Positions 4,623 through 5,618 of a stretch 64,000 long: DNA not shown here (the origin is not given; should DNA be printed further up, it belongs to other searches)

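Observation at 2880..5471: Low-GC two-gene cassette of unknown function: signal-peptide protein translationally coupled to a PG-binding-motif protein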

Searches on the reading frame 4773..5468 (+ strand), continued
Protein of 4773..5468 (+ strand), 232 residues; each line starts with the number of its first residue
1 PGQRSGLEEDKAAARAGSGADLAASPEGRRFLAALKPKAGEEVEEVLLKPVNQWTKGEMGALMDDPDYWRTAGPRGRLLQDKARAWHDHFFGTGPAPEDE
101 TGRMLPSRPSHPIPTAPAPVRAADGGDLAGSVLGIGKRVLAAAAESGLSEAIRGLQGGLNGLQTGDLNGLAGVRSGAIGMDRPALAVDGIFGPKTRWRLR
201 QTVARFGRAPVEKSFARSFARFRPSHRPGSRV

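Call 72: find_encoding_contigs(protein=P0173, flank=6000, max_places=3)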
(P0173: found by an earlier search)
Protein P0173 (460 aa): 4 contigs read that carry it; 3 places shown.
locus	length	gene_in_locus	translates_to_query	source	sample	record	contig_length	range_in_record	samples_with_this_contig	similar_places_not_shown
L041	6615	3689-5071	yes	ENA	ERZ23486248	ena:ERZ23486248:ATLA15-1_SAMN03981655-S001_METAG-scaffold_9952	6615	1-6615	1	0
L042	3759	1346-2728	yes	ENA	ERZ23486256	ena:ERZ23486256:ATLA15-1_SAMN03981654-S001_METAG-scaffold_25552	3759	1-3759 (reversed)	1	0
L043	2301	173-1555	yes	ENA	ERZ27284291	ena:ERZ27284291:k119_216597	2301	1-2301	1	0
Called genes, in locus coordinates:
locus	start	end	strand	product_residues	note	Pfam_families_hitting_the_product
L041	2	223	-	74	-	?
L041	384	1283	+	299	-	PF00892:EamA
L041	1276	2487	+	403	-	PF00083:Sugar_tr (weak), PF07690:MFS_1, PF12832:MFS_1_like (faint)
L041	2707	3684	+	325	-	-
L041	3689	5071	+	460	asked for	-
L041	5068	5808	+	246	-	-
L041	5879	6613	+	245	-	?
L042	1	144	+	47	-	?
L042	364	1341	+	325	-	-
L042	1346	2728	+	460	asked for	-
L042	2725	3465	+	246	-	-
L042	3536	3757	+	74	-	?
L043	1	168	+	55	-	?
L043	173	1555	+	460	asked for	-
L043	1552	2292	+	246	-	-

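Call 82: search_protein_families(library=phrogs, alignment_id=A5, max_evalue=0.001)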
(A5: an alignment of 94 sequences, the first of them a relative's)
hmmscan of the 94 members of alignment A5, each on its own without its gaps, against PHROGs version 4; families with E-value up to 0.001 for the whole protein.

A. member 1, P0028 (523 aa): 0 families

B. families by the number of members that match (of 94 scanned): 37 families (the first 25 are shown)
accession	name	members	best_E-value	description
phrog_2649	-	12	3.1e-09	endolysin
phrog_14712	-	9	5.6e-07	chitinase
phrog_4602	-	5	1.2e-35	transglycosylase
phrog_7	-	5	3.2e-07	endolysin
phrog_291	-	4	1.6e-19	endolysin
phrog_17001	-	4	9.5e-05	endolysin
phrog_7348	-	3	1.1e-32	endolysin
phrog_1274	-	3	2.8e-13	lysM motif protein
phrog_12853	-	3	3.6e-12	-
phrog_2742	-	2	8.7e-25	endolysin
phrog_14642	-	2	3.7e-23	endolysin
phrog_1493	-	2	3.2e-05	endolysin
phrog_1224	-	2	3.2e-05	endolysin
phrog_332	-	1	2.1e-29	head-tail adaptor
phrog_21643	-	1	1.6e-24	-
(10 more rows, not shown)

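Call 84: search_protein_families(library=ncbifam, alignment_id=A5, max_evalue=0.001)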
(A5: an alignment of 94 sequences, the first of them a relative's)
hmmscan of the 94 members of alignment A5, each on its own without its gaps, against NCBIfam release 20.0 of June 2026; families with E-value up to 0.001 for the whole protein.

A. member 1, P0028 (523 aa): 0 families

B. families by the number of members that match (of 94 scanned): 18 families
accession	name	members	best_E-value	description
NF008050.0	PRK10783.1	4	4.3e-24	murein transglycosylase D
NF050804.1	CellDivDipMCaul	4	1.9e-14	cell division endopeptidase DipM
NF052398.1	Agg_Promo_Fact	3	8e-20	aggregation-promoting factor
NF042931.1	SAG1386_EF1546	3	1.2e-19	SAG1386/EF1546 family surface-associated protein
NF041208.1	celldiv_DipM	3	3.3e-10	cell division endopeptidase DipM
NF040573.1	holin_dep_muram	3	1.8e-07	holin-associated N-acetylmuramidase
NF040883.1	amid_act_ActS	2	7.5e-27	amidase activator ActS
TIGR02899.1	spore_safA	2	1.5e-11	SafA/ExsA family spore coat assembly protein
NF010495.0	PRK13914.1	2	1.2e-05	invasion associated endopeptidase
NF008652.0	PRK11649.1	1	2e-15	murein DD-endopeptidase MepM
NF008123.1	PRK10871.1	1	3.4e-12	murein hydrolase activator NlpD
TIGR01641.1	phageSPP1_gp7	1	4.7e-12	minor capsid protein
NF047755.1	LIC_10271_M23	1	1.1e-11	LIC_10271 family cell wall hydrolase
NF053825.1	PdgNdpepShyA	1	5.1e-10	peptidoglycan DD-endopeptidase ShyA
NF010723.1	PRK14125.1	1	2.8e-08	cell division suppressor protein YneA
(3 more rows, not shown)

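Call 88: search_protein_families(library=pfam, proteins=[P0030, P0083, P0051, P0135, P0028], max_evalue=0.05)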
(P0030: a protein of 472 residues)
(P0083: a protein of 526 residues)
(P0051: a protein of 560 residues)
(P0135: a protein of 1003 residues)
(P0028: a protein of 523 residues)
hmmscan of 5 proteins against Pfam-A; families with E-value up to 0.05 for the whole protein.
P0030 (472 aa): 0 families

P0083 (526 aa): 2 families
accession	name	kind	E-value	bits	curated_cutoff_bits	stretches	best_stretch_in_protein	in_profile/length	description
PF09374.15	PG_binding_3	-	1.1e-09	38.8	24.6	2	468-519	5-47/76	Predicted Peptidoglycan domain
PF01471.23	PG_binding_1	-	0.0012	19.5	23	0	384-401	19-36/57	Putative peptidoglycan binding domain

P0051 (560 aa): 2 families
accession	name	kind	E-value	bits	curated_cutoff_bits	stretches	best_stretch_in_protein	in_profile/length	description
PF09374.15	PG_binding_3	-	4.1e-08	33.7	24.6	2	511-548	11-47/76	Predicted Peptidoglycan domain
PF01471.23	PG_binding_1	-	0.0025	18.4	23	0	413-428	42-57/57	Putative peptidoglycan binding domain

P0135 (1003 aa): 15 families
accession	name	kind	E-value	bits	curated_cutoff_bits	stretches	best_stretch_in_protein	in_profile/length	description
PF01476.26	LysM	-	3.8e-42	142.4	20.9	3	236-277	2-42/43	LysM domain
PF09374.15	PG_binding_3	-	4.2e-15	56.1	24.6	2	877-915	15-52/76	Predicted Peptidoglycan domain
PF04225.17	LysM_OapA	-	1.3e-12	48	22.3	2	469-522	3-60/85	Opacity-associated protein A LysM-like domain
PF04233.19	Phage_Mu_F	-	2.5e-12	48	29.6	1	891-997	5-110/112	Phage Mu protein F like protein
PF01471.23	PG_binding_1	-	1.9e-09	38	23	0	377-418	3-34/57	Putative peptidoglycan binding domain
PF23473.1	LysM3_LYK4_5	-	8.1e-07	29.5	29.3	0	237-269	7-38/48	LYK4/5 LysM3 domain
PF22310.2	NMB0315_dom_I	-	0.00034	21.3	27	0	236-288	7-63/83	NMB0315-like, domain I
PF23446.1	LysM1_NFP_LYK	-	0.00041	21.6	36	0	632-669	17-55/60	NFP/LYK LysM1 domain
PF23577.1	LysM_RLK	-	0.00087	19.7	27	0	239-258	7-25/44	LysM domain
PF23472.1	LysM2_CERK1_LYK3_4_5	-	0.0062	16.9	27.4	0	237-277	10-53/56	LYK3/4/5 LysM2 domain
PF02796.21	HTH_7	-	0.0066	17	23.8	0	485-500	19-34/45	Helix-turn-helix domain of resolvase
PF23462.1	LysM3_NFP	-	0.0075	17.2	28.1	0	629-655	9-35/48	NFP LysM3 domain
PF15235.11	GRIN_C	-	0.027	15.1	27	0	891-947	64-125/133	G protein-regulated inducer of neurite outgrowth C-terminus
PF03861.19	ANTAR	-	0.037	14.3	27.3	0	629-650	31-52/54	ANTAR domain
PF13510.11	Fer2_4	-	0.042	14.3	22.8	0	465-496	7-38/82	2Fe-2S iron-sulfur cluster binding domain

P0028 (523 aa): 3 families
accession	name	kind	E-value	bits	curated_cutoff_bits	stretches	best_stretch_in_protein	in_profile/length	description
PF09374.15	PG_binding_3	-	5.1e-05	23.8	24.6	1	386-425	14-52/76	Predicted Peptidoglycan domain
PF01471.23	PG_binding_1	-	0.0032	18.1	23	0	389-403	43-57/57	Putative peptidoglycan binding domain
PF15668.10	DUF4663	-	0.034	13.6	25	0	108-166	277-336/367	Domain of unknown function (DUF4663)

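Call 91: search_dna_similar(query=L023:7220-8806:+, collection=phages, mode=protein, max_evalue=0.00001, max_rows=12)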
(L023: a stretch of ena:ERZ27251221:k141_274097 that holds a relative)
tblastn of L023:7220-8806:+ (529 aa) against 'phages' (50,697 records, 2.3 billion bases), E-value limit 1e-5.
Records with a match: 1548; places in all: 1549; records where one place covers at least 80% of the query: 243.
Best place of each record, by identity: <60% 1548.
By first word of the organism name: Klebsiella 429; Escherichia 270; Pseudomonas 152; Vibrio 124; Salmonella 97; Yersinia 85; Pelagibacter 36; Pectobacterium 23; Enterobacter 22; Synechococcus 20; and 55 more.
By host as written in the record: - 323; Klebsiella pneumoniae 221; Escherichia coli 93; Yersinia pestis 38; Klebsiella pneumoniae 135080 30; Vibrio cholerae 29; Salmonella enterica subsp. enterica serovar Typhi 27; Pseudomonas putida KT2440 and Paw85 25; and 365 more.
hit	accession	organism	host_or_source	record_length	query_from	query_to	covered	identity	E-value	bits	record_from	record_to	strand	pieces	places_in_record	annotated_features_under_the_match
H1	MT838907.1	Bacteriophage sp.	human fecal samples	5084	1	484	91%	57.3%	0e+0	587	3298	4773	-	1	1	record has no annotation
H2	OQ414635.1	Pelagibacter phage EXVC031P Hodr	Candidadtus Pelagibacter sp. HTCC1062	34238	2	485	91%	37.5%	2e-96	326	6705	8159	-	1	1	hypothetical protein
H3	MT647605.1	Pelagibacter phage Lederberg EXVC029P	Candidatus Pelagibacter ubique HTCC1062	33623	6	483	90%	33.8%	1e-70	251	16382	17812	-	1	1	putative head-tail connector protein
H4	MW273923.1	Pelagibacter phage HTVC035P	Candidatus Pelagibacter sp. HTCC1062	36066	1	483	91%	33.3%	2e-69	247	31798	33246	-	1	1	head-tail connector | hypothetical protein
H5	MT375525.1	Pelagibacter phage Greip EXVC021P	Candidatus Pelagibacter ubique HTCC1062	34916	6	483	90%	33.5%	1e-70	251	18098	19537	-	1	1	head-tail connector protein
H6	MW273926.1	Pelagibacter phage HTVC204P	Candidatus Pelagibacter sp. FZCC0015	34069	1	483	91%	32.9%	3e-69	247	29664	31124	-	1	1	head-tail connector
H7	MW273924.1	Pelagibacter phage HTVC100P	Candidatus Pelagibacter sp. HTCC7211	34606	6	483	90%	33.3%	8e-69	246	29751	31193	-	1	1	head-tail connector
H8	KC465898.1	Pelagibacter phage HTVC010P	Candidatus Pelagibacter ubique HTCC1062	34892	1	483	91%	32.9%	2e-66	239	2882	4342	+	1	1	head-tail connector protein | hypothetical protein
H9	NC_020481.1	Pelagibacter phage HTVC010P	Candidatus Pelagibacter ubique HTCC1062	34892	1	483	91%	32.9%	2e-66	239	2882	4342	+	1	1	head-tail adaptor | hypothetical protein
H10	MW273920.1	Pelagibacter phage HTVC024P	Candidatus Pelagibacter sp. HTCC1062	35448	6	483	90%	33.1%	1e-68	245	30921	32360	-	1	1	head-tail connector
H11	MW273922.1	Pelagibacter phage HTVC034P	Candidatus Pelagibacter sp. HTCC1062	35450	1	483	91%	32.7%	7e-66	237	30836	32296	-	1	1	head-tail connector | hypothetical protein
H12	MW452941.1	Methylophilales phage MEP301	Methylophilales bacterium FZCC2181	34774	1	478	90%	32.9%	9e-77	269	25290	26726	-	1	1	head-tail connector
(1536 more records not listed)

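Call 93: find_related_loci(query=A2, collection=viral_contigs, flank=10000)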
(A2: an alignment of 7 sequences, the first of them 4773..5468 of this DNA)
Query A2 (232 aa) in viral_contigs; peptide patterns used: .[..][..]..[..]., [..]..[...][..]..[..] (x = any residue, [..] = any of these).
45 stretches matched a pattern, but none encodes a relative of the query by tblastn (E <= 1e-3).

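Call 94: find_related_loci(query=L023:14173-14991:+, collection=viral_contigs, flank=10000)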
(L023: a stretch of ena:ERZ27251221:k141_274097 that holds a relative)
Query L023:14173-14991:+ (273 aa) in viral_contigs; peptide patterns used: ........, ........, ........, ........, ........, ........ (x = any residue, [..] = any of these).
124 stretches matched a pattern; 121 encode a relative of the query (tblastn E <= 1e-3); the best 80 are kept; 80 distinct loci.
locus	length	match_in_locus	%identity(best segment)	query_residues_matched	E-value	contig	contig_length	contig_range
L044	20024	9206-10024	95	1-273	0e+0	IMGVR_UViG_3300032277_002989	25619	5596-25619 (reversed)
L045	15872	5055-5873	84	1-273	5e-163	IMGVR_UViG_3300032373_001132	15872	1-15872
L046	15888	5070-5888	83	1-273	8e-163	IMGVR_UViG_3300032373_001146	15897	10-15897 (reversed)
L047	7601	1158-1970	83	1-272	4e-162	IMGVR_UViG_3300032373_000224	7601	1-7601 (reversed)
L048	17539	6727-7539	83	1-272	7e-161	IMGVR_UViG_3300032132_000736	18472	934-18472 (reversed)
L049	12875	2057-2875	83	1-273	7e-160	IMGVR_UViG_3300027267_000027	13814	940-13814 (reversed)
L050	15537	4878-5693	83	1-272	2e-159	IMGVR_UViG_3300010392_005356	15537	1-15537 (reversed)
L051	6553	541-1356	83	1-272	5e-160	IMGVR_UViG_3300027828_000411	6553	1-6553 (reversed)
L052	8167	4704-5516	82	1-272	1e-157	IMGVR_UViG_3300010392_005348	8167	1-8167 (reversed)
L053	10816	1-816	80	1-272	6e-157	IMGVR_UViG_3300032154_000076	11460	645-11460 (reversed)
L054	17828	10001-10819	79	1-273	7e-156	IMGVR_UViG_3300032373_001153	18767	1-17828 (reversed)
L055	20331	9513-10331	80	1-273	6e-156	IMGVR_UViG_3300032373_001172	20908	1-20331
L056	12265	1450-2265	78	1-272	4e-155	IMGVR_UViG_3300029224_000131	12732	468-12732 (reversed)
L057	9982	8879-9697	80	1-273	5e-155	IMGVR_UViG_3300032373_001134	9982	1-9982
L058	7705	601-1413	79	1-272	1e-154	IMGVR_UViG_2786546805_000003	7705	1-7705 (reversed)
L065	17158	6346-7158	75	1-272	2e-149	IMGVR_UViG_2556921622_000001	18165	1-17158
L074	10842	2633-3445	73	1-272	4e-146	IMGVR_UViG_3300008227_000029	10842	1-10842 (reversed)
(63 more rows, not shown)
